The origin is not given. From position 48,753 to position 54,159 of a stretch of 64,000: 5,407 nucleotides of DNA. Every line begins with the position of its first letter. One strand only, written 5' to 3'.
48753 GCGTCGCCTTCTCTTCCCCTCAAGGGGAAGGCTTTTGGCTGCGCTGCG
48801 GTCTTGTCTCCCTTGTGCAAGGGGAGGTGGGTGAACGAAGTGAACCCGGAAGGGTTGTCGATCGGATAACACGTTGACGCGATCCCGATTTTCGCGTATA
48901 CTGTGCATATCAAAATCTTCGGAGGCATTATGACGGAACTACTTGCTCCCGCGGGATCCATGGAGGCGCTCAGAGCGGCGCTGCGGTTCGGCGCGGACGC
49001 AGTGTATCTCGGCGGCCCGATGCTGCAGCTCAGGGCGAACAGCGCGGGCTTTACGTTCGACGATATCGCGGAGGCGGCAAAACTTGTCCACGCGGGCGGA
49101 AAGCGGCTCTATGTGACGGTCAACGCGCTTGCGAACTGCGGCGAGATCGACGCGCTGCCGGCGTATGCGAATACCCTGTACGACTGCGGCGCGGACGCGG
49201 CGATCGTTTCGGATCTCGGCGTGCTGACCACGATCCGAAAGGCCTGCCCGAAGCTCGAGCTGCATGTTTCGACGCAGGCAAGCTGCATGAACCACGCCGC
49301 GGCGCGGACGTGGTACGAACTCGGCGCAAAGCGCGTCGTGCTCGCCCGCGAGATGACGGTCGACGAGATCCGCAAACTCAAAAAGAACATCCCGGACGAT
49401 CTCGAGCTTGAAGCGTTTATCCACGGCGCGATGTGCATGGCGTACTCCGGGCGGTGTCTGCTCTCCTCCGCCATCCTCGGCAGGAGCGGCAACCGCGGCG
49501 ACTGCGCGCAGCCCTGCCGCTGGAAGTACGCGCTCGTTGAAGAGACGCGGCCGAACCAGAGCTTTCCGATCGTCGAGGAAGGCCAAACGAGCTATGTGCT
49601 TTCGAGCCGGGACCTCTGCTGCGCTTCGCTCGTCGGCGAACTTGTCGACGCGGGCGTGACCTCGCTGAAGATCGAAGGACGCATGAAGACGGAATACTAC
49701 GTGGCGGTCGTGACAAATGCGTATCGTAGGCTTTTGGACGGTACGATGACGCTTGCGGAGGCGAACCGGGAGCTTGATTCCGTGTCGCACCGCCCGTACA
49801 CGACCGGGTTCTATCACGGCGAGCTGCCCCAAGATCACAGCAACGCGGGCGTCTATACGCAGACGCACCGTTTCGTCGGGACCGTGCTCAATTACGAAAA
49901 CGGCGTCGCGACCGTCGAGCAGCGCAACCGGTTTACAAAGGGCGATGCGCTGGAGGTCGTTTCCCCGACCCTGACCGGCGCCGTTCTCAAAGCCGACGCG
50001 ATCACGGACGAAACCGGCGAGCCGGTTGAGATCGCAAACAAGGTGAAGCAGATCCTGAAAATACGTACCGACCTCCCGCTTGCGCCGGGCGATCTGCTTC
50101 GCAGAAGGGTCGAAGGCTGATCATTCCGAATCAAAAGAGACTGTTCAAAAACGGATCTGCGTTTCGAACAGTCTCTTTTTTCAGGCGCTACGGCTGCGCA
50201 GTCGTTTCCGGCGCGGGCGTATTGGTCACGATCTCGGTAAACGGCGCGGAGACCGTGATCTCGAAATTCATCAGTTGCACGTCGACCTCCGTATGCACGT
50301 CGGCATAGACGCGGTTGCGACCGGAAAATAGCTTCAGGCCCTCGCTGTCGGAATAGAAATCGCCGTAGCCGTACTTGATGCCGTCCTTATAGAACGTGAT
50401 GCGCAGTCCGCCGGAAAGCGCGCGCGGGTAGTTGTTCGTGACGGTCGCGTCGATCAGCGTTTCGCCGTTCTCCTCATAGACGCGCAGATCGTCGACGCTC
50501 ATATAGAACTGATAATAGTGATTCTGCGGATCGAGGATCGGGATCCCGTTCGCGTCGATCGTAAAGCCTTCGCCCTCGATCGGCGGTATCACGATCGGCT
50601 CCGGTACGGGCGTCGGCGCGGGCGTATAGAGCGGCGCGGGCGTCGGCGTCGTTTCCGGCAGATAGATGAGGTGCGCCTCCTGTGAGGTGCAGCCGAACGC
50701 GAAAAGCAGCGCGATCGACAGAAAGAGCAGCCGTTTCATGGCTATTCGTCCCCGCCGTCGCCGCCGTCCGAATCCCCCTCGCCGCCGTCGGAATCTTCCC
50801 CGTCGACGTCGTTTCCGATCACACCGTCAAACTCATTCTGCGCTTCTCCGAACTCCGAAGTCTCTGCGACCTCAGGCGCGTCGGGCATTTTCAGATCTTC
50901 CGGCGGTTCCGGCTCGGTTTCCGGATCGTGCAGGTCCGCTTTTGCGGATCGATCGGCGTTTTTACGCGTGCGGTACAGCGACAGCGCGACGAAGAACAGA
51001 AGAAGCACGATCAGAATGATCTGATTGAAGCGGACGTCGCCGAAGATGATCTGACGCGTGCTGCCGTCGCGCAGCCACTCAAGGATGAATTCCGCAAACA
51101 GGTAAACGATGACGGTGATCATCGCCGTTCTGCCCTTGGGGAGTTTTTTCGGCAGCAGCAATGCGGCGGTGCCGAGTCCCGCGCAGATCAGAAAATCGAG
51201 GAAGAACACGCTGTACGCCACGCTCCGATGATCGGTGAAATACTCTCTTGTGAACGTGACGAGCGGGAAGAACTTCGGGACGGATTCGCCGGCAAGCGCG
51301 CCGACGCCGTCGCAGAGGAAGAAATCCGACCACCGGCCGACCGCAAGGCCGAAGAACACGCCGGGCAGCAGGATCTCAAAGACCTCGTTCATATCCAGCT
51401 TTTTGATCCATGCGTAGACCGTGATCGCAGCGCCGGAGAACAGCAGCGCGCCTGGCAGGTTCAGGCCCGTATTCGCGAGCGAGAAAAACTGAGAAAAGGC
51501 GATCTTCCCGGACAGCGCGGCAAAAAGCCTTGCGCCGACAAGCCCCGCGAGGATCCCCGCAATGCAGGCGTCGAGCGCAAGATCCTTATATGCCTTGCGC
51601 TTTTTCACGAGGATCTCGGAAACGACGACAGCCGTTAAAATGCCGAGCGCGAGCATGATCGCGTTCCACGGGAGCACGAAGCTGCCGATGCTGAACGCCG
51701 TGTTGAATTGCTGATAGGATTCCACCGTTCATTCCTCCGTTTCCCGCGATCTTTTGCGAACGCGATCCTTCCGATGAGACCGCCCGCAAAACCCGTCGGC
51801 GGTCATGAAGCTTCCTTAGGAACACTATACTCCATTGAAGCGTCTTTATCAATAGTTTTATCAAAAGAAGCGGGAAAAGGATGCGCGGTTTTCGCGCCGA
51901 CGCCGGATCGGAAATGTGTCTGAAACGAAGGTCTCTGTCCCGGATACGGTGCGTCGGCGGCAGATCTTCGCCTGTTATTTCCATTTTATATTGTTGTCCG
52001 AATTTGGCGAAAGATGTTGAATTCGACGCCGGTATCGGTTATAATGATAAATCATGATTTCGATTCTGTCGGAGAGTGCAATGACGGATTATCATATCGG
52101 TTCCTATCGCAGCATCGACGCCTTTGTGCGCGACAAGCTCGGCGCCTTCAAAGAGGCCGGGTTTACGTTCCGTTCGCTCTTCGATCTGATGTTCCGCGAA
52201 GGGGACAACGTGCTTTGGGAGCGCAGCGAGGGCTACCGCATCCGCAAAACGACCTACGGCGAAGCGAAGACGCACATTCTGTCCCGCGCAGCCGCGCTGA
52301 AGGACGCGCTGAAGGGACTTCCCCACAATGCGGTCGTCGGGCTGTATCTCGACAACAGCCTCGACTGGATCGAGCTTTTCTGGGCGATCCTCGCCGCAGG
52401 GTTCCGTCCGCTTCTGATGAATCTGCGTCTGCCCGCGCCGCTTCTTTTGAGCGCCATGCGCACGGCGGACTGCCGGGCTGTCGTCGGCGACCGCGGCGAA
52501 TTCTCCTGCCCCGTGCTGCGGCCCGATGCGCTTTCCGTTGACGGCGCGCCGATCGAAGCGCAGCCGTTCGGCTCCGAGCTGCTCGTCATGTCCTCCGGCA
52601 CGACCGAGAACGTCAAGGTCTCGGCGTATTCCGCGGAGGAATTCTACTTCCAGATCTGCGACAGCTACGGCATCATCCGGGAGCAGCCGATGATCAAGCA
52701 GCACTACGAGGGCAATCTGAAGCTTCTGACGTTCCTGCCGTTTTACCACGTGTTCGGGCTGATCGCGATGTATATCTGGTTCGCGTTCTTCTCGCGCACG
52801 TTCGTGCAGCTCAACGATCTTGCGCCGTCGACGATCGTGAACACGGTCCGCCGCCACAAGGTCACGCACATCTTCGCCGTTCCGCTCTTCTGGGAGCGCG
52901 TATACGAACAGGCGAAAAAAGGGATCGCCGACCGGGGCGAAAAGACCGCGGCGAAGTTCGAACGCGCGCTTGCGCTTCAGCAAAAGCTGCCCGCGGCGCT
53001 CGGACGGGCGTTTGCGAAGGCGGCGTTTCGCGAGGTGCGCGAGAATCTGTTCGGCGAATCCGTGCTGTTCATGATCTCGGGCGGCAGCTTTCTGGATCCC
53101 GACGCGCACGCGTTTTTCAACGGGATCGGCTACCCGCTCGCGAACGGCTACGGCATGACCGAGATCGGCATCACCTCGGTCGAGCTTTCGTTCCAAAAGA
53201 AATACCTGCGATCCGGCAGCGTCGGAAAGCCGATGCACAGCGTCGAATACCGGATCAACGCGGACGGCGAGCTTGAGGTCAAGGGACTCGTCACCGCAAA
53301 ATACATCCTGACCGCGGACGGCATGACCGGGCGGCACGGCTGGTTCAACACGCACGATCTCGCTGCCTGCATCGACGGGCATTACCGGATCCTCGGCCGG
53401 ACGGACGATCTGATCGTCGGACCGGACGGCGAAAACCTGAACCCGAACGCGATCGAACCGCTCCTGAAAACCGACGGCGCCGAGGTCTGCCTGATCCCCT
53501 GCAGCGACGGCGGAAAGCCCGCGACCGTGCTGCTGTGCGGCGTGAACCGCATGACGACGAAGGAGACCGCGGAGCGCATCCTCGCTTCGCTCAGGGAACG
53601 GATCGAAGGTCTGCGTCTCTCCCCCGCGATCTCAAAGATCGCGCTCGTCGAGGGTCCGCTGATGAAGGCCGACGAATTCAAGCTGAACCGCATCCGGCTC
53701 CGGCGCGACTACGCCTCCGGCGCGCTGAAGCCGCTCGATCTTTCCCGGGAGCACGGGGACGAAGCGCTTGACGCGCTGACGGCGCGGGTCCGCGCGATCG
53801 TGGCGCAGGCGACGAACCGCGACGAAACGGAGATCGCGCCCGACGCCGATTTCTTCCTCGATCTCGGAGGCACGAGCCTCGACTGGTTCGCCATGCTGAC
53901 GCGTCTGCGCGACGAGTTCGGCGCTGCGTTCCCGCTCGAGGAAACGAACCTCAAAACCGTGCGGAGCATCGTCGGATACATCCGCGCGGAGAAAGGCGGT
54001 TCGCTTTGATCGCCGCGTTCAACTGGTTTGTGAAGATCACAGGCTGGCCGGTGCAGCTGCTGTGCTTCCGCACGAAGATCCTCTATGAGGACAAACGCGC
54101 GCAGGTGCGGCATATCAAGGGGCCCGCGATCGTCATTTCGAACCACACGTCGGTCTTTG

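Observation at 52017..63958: Self-contained 11-gene acyl-activation / lipid-remodelling operon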

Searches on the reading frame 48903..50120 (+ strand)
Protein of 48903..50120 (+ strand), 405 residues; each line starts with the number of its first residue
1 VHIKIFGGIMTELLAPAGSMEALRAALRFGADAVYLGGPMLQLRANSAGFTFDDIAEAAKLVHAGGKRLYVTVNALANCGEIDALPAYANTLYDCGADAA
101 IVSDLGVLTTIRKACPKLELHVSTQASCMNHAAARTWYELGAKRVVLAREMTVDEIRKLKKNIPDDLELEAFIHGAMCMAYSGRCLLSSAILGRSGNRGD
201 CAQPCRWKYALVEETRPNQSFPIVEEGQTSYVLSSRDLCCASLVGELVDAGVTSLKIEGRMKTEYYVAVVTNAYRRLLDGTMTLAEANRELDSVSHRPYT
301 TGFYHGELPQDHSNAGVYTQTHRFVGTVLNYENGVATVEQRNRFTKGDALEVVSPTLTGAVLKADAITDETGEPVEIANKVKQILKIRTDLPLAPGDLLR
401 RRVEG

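Call 5: search_protein_families(library=pfam, proteins=[window:48903-50120:+], max_evalue=0.01)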
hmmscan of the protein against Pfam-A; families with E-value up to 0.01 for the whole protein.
window:48903-50120:+ (405 aa): 2 families
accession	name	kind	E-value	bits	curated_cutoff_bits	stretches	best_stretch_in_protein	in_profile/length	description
PF01136.24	Peptidase_U32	-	3.7e-89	298.4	22.4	1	83-307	2-230/233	Peptidase family U32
PF16325.11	Peptidase_U32_C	-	2.6e-21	76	28.2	1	321-400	2-83/83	Peptidase family U32 C-terminal domain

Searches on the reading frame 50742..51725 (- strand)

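Call 5: search_protein_families(library=pfam, proteins=[window:50742-51725:-], max_evalue=0.01)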
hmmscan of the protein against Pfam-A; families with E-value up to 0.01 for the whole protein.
window:50742-51725:- (327 aa): 2 families
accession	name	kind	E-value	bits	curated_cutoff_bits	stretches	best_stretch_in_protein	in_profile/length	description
PF01790.23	LGT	-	2.3e-25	89.8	24.9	1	9-250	2-239/240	Prolipoprotein diacylglyceryl transferase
PF25184.1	YxzE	-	0.0067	17.9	40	1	236-325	8-64/65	YxzE-like putative bacteriocin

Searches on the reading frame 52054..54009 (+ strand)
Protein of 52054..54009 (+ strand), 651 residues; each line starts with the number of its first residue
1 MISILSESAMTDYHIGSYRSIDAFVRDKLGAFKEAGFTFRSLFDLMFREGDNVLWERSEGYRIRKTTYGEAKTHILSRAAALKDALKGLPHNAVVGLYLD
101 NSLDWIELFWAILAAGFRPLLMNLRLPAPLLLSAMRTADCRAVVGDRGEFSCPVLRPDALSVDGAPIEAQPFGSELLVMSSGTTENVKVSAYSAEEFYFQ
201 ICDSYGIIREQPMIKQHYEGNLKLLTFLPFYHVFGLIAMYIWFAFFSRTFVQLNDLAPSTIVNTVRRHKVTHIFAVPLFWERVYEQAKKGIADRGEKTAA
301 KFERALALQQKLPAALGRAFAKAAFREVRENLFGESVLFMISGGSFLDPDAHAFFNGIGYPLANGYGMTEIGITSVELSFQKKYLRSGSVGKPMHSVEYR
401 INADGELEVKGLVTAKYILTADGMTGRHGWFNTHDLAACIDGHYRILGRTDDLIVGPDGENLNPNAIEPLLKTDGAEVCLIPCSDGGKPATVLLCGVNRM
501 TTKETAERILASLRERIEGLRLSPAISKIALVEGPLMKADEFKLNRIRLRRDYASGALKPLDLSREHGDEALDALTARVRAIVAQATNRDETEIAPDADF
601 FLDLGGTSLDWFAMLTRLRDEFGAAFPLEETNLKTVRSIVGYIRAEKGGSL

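Call 3: search_protein_families(library=pfam, proteins=[window:52054-54009:+], max_evalue=0.01)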
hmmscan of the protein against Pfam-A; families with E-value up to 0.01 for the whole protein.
window:52054-54009:+ (651 aa): 2 families
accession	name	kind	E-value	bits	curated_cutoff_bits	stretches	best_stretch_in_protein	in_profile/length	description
PF00501.34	AMP-binding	-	7.3e-35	120.9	29.9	1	63-406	19-360/384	AMP-binding enzyme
PF00550.31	PP-binding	-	1.7e-13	51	20.8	1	578-643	2-67/67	Phosphopantetheine attachment site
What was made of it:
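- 52081..54009 (+): g1: adenylating enzyme fused to a C-terminal carrier (T/ACP) domain, 642 aa from the corrected start. PF00501 E 7e-35 and PF00550 E 2e-13 (call 3).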

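Call 6: search_protein_families(library=ncbifam, proteins=[window:52054-54009:+], max_evalue=0.01)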
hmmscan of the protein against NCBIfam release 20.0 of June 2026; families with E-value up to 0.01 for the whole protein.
window:52054-54009:+ (651 aa): 63 families (the best 25 are shown)
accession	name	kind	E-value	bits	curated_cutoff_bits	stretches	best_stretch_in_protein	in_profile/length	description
TIGR01923.1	menE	equivalog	2.4e-26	92.6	330.15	2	359-521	248-418/442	o-succinylbenzoate--CoA ligase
NF004837.0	PRK06187.1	subfamily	4.7e-25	87.8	476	3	337-556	288-525/531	long-chain-fatty-acid--CoA ligase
NF038343.1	ligase_FadD11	exception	4.3e-19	68.3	950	1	275-492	253-488/585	fatty acid--CoA ligase FadD11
NF006539.0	PRK09029.1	equivalog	2.9e-18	65.9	494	2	364-493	269-400/458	o-succinylbenzoate--CoA ligase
NF002966.0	PRK03640.1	equivalog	2.2e-17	62.8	556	1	328-472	247-403/483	o-succinylbenzoate--CoA ligase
NF005307.0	PRK06839.1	equivalog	1.7e-16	59.9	748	1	335-473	264-415/496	o-succinylbenzoate--CoA ligase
NF004114.0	PRK05605.1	equivalog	6.7e-14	51.1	766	2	176-289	225-332/575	long-chain-fatty-acid--CoA ligase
NF052269.1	Staph_lig_FadD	equivalog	5.5e-13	48.1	650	1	335-472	265-414/499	long-chain-fatty-acid--CoA ligase FadD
NF005702.0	PRK07514.1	subfamily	2e-12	46.2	558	1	338-519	273-470/506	malonyl-CoA synthase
NF005714.0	PRK07529.1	subfamily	2.2e-11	42.8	632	1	336-472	339-496/640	acyl-CoA synthetase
NF041592.1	carboxyl_red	equivalog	7.2e-11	40.5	1300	1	175-379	234-416/1160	carboxylic acid reductase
TIGR00517.1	acyl_carrier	equivalog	1.2e-10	41.1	70.45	1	575-646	4-76/77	acyl carrier protein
NF002148.0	PRK00982.1-2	subfamily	3.1e-10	39.8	71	1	575-646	5-77/79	acyl carrier protein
NF002150.0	PRK00982.1-4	subfamily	5.6e-10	39.3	66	1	577-647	8-79/80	acyl carrier protein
NF005858.0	PRK07787.1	subfamily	5.8e-10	38.2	575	1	225-454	174-378/471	acyl-CoA synthetase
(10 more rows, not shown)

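Call 16: search_solved_structures(query=window:52054-54009:+, max_evalue=0.00001)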
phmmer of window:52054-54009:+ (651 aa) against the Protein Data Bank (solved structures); distinct sequences matched with E-value up to 0.00001: 26.
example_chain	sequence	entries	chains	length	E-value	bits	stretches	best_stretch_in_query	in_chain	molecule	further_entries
3ipl_A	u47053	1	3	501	3.7e-13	51.6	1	359-473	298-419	2-succinylbenzoate--CoA ligase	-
2qvx_X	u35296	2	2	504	6e-12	47.6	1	427-504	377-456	4-Chlorobenzoate CoA Ligase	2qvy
3cw8_X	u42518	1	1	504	6.2e-12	47.6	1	427-504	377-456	4-chlorobenzoyl CoA ligase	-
1t5d_X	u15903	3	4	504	6.7e-12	47.5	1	427-504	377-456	4-chlorobenzoyl CoA ligase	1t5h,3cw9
2qvz_X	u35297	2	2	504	6.7e-12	47.5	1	427-504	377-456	4-Chlorobenzoate CoA Ligase/Synthetase | 4-Chlorobenzoate CoA Ligase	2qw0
5x8f_A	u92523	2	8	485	1e-11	46.8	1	356-473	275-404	2-succinylbenzoate--CoA ligase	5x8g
5buq_A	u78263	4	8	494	1.1e-11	46.8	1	356-473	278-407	2-succinylbenzoate--CoA ligase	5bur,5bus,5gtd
3dlp_X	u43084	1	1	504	5.8e-11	44.4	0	427-504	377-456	4-Chlorobenzoate CoA Ligase/Synthetase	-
6nj0_A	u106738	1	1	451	1.8e-08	36.2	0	358-526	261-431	2-succinylbenzoate--CoA ligase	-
5c5h_A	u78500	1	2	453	1.8e-08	36.1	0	358-526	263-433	2-succinylbenzoate--CoA ligase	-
2ehs_A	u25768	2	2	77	9.4e-08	33.8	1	575-649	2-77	Acyl carrier protein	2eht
8jfh_E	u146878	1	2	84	1.5e-07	33.1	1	573-645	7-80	Acyl carrier protein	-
4zjb_G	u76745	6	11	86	1.5e-07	33.1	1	573-645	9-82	Acyl carrier protein | Acyl carrier protein,Acyl carrier protein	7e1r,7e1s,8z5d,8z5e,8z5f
5h9g_A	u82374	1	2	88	1.7e-07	32.9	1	573-645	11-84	Acyl carrier protein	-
8jfn_B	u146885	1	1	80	2.1e-07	32.6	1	574-645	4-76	Acyl carrier protein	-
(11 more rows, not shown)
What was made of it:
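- The adenylation domain of g1 is very divergent (call 16).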
